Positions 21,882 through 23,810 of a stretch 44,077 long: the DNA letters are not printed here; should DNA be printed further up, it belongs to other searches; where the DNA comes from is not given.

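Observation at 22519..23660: Fiber gene with tandem repeat units and a C-terminal self-cleaving chaperone domain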

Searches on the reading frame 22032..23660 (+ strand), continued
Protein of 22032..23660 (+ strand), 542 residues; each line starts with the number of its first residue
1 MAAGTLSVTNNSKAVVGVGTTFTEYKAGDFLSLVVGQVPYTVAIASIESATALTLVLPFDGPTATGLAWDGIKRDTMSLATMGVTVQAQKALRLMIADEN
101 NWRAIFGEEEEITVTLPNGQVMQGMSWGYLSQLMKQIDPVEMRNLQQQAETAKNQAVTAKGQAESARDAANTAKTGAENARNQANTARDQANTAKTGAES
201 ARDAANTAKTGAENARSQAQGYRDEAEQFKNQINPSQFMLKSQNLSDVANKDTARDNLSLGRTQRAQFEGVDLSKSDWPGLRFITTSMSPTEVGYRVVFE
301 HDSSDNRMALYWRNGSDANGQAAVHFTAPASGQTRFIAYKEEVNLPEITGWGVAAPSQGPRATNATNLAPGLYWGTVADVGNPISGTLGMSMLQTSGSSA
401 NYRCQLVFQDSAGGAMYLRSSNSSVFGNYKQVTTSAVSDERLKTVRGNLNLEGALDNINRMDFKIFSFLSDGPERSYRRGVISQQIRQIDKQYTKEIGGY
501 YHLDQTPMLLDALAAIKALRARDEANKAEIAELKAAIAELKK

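Call 16: get_annotated_region(hit=H42, flank=1500)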
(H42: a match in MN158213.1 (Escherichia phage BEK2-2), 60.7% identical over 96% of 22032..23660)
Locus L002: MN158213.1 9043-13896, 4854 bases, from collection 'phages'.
description: Escherichia phage BEK2-2, complete genome.
organism: Escherichia phage BEK2-2 (NCBI taxid 2656631)
taxonomy: Viruses; Duplodnaviria; Heunggongvirae; Uroviricota; Caudoviricetes; Dhillonvirus
host: Escherichia coli K514; source: -; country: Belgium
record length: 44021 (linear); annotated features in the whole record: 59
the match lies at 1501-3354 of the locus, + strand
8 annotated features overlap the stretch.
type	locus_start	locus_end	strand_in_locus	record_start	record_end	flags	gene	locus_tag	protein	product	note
CDS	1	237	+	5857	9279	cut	-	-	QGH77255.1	tail fiber protein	-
CDS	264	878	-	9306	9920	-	-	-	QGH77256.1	hypothetical protein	-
CDS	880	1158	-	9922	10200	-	-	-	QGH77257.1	hypothetical protein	-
CDS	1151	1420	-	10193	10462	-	-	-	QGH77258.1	hypothetical protein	-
CDS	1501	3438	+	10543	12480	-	-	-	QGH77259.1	tail fibers protein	-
CDS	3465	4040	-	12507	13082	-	-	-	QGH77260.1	hypothetical protein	-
CDS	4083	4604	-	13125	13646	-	-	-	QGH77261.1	hypothetical protein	-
CDS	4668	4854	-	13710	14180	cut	-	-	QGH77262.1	hypothetical protein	-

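Call 17: get_annotated_region(hit=H43, flank=1500)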
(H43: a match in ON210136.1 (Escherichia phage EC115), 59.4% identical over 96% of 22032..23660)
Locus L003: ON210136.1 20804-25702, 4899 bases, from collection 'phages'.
description: Escherichia phage EC115, complete genome.
organism: Escherichia phage EC115 (NCBI taxid 2936906)
taxonomy: Viruses; Duplodnaviria; Heunggongvirae; Uroviricota; Caudoviricetes; Dhillonvirus
host: Escherichia coli; source: cow manure; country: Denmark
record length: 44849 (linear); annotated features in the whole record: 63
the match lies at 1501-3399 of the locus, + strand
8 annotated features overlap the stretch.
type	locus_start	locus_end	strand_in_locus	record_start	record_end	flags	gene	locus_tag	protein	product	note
CDS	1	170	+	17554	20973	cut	-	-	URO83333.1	tail tip host specificity protein J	-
CDS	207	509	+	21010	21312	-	-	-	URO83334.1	hypothetical protein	-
CDS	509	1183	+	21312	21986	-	-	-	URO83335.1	hypothetical protein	-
CDS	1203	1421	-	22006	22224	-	-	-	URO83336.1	super-infection exclusion protein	super-infection exclusion protein, cor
CDS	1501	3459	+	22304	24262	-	-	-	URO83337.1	hypothetical protein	-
CDS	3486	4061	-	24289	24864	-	-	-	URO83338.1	hypothetical protein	gp26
CDS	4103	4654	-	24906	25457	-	-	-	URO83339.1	hypothetical protein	gp27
CDS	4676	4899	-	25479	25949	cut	-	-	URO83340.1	hypothetical protein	gp28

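Call 18: get_annotated_region(hit=H53, flank=1500)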
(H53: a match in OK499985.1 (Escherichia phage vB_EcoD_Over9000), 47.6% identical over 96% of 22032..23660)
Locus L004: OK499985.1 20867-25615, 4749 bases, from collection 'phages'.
description: Escherichia phage vB_EcoD_Over9000, complete genome.
organism: Escherichia phage vB_EcoD_Over9000 (NCBI taxid 2894795)
taxonomy: Viruses; Duplodnaviria; Heunggongvirae; Uroviricota; Caudoviricetes; Dhillonvirus
host: Escherichia coli; source: raw sewage; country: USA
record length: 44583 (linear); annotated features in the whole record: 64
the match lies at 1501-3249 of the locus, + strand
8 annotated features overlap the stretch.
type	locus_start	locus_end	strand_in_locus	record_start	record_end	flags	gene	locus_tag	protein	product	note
CDS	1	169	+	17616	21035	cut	-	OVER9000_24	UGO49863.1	putative tail fiber protein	gp24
CDS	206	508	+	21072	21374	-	-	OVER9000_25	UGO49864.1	hypothetical protein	gp25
CDS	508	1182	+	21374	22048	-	-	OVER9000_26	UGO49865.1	putative membrane associated protein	gp26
CDS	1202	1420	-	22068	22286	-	-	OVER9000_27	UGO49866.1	putative superinfection exclusion protein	gp27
CDS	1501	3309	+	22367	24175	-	-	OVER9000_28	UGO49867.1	putative tail fibers protein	gp28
CDS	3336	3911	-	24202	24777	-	-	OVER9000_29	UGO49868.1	hypothetical protein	gp29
CDS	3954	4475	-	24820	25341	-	-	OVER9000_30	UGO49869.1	hypothetical protein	gp30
CDS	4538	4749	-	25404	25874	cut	-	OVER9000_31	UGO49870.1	hypothetical protein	gp31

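Call 19: get_annotated_region(hit=H48, flank=1500)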
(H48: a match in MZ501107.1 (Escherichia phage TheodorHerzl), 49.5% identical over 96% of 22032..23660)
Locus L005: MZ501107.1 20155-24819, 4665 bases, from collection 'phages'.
description: Escherichia phage TheodorHerzl, complete genome.
organism: Escherichia phage TheodorHerzl (NCBI taxid 2851978)
taxonomy: Viruses; Duplodnaviria; Heunggongvirae; Uroviricota; Caudoviricetes; Dhillonvirus
host: Escherichia coli K-12; source: sewage plant inflow; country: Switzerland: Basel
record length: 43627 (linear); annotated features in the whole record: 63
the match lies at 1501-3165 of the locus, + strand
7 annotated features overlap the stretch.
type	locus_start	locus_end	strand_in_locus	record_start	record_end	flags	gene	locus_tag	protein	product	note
CDS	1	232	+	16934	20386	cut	-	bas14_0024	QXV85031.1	J-like tail tip protein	-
CDS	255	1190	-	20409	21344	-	-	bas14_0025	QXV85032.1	hypothetical protein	-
CDS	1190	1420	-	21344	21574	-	-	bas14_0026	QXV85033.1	hypothetical protein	-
CDS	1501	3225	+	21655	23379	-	-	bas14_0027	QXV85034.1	lateral tail fiber protein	-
CDS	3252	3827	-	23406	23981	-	-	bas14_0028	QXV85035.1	hypothetical protein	-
CDS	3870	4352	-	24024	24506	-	-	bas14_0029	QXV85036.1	hypothetical protein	-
CDS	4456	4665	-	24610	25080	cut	-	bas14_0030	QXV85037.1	putative phosphatase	-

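Call 20: get_annotated_region(hit=H55, flank=2500)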
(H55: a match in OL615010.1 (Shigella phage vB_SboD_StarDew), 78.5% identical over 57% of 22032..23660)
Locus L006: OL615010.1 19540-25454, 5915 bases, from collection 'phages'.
description: Shigella phage vB_SboD_StarDew, complete genome.
organism: Shigella phage vB_SboD_StarDew (NCBI taxid 2902747)
taxonomy: Viruses; Duplodnaviria; Heunggongvirae; Uroviricota; Caudoviricetes; Dhillonvirus
host: Shigella boydii; source: raw sewage; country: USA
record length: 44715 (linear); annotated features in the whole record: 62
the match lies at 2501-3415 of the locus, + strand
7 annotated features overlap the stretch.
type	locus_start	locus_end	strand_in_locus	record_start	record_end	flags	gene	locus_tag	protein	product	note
CDS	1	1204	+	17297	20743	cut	-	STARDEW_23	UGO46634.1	putative tail fiber tip protein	gp23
CDS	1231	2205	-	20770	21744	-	-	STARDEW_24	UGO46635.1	hypothetical protein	gp24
CDS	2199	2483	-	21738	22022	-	-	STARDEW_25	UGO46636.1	putative lipoprotein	gp25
CDS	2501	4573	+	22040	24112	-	-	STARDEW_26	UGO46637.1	putative tail fiber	gp26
CDS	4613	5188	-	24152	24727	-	-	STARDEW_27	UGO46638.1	hypothetical protein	gp27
CDS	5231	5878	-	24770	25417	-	-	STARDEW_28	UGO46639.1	hypothetical protein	gp28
CDS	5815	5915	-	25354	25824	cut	-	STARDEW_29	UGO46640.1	hypothetical protein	gp29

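Call 43: predict_structure(alignment_id=A2)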
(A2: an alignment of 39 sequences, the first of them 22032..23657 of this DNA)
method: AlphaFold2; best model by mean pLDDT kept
length: 542 residues; sequences in the alignment: 39
mean_pLDDT: 52.0   pTM: 0.27
mean pLDDT of the five models: 52.0, 51.2, 50.7, 46.1, 45.4
residues with pLDDT >= 90: 8; 70-90: 157; 50-70: 58; < 50: 319
segments of 3 or more residues with pLDDT < 50: 1-139, 237-283, 297-324, 326-358, 370-374, 380-437
pLDDT, mean of each block of 10 residues (from residue 1): 26 27 42 41 42 34 27 23 22 24 27 37 41 45 58 71 81 88 90 87 84 81 75 53 42 45 38 39 51 50 40 39 45 37 24 37 52 49 31 29 39 33 32 45 72 84 79 70 83 67 79 85 84 81 70
secondary structure, 60 per line:
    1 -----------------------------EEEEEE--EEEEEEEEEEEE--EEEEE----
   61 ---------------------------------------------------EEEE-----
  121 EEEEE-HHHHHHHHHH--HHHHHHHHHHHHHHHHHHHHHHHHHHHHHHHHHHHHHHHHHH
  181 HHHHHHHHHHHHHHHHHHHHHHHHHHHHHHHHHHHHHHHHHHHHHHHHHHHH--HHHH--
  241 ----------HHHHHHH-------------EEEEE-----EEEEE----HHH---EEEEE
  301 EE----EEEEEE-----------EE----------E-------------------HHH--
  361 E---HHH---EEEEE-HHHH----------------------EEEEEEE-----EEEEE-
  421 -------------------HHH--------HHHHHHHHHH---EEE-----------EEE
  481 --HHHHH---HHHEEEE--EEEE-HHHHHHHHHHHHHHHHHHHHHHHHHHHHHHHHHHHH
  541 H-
elements in order: E30-35 E38-49 E52-56 E112-115 E121-125 H127-136 H139-232 H235-238 H251-257 E271-275 E281-285 E296-302 E307-312 E371-375 H377-380 E403-409 E415-419 H451-460 E464-466 E478-480 H483-487 E494-497 E500-503 H505-541
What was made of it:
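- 22476..22727 (+): Array of 12 heptads, AxxA(K/R)xx (residues 149-232), the predicted alpha-helical coiled-coil shaft of about 12.4 nm. AlphaFold2 predicts a helix at 139-232 with pLDDT 70-90 (call 43).
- On Peptidase_S74 / intramolecular chaperone autocleavage (IMC/ICA) domain: AlphaFold2 predicts a helix at 505-541 with pLDDT 80-85 (call 43).
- On Alpha-helical coiled-coil shaft with heptad periodicity: A helix is predicted at 139-232 with pLDDT 70-90 (call 43).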

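Call 53: fold_search(model_id=the predicted structure, library=pdb)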
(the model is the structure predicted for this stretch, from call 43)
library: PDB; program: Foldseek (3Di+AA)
matches with E <= 10: 154; with E <= 0.001: 3
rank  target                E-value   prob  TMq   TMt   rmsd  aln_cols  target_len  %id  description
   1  7dc3_A                1.2e-04  1.00  0.17  0.60   6.9       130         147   18  Crystal structure of the MyRF ICA domain (released 2021-08-25)
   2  7dc3_B                1.6e-04  1.00  0.18  0.65   4.7       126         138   18  Crystal structure of the MyRF ICA domain (released 2021-08-25)
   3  7dc3_C                3.6e-04  1.00  0.17  0.60   7.2       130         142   18  Crystal structure of the MyRF ICA domain (released 2021-08-25)
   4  3gw6_D                5.5e-02  0.41  0.13  0.27  19.0       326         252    8  Intramolecular Chaperone (released 2010-02-02)
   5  3gw6_C                1.2e-01  0.28  0.13  0.26  20.3       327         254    8  Intramolecular Chaperone (released 2010-02-02)
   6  3gw6_F                1.2e-01  0.33  0.14  0.28  18.9       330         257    8  Intramolecular Chaperone (released 2010-02-02)
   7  3gw6_B                1.2e-01  0.30  0.15  0.28  18.0       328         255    9  Intramolecular Chaperone (released 2010-02-02)
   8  3gw6_A                1.5e-01  0.30  0.14  0.28  18.7       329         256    8  Intramolecular Chaperone (released 2010-02-02)
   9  3gw6_E                2.8e-01  0.14  0.10  0.17  15.8       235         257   11  Intramolecular Chaperone (released 2010-02-02)
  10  7ypl                  5.7e-01  0.16  0.08  0.30  14.3       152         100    7  Crystal structure of fibronectin type III domain variant, a VEGFR2-specific antagonist (released 2023-08-16)
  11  3qwr_D                7.6e-01  0.25  0.08  0.33   5.4        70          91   10  Crystal structure of IL-23 in complex with an adnectin (released 2012-02-01)
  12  3k2m_C                1.2e+00  0.09  0.08  0.30  15.2       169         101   10  Crystal Structure of Monobody HA4/Abl1 SH2 Domain Complex (released 2010-03-31)
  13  4lpv_B                1.2e+00  0.08  0.07  0.28  16.7        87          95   10  Crystal structure of TENCON variant P41BR3-42 (released 2014-01-29)
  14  2mnu_MODEL_1_A        1.3e+00  0.06  0.07  0.24  19.6        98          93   15  Backbone and side chain 1H, 13C, and 15N Chemical Shift Assignments for EDB and specific binding aptide (released 2014-09-24)
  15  6cpg_B                1.4e+00  0.11  0.08  0.36  14.6       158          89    9  Structure of dephosphorylated Aurora A (122-403) in complex with inhibiting monobody and AT9283 in an inactive conform (released 2018-06-27)
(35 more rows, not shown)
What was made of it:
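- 23343..23657 (+): Intramolecular chaperone domain (Peptidase_S74, residues 438-542, 11.9 kDa). Foldseek hits 7dc3 at E 1.2e-4, probability 1.0 (call 53). pLDDT is 70-85 (call 43).
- On Peptidase_S74 / intramolecular chaperone autocleavage (IMC/ICA) domain: 3gw6 comes next at E 0.055 (call 53).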

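Call 59: search_protein_families(library=pfam, proteins=[P0110], max_evalue=0.01)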
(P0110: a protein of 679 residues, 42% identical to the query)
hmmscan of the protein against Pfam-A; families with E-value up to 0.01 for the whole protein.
P0110 (679 aa): 1 family
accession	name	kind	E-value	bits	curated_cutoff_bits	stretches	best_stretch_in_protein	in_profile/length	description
PF13884.11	Peptidase_S74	-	1.7e-09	38.2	22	1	562-616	1-55/58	Chaperone of endosialidase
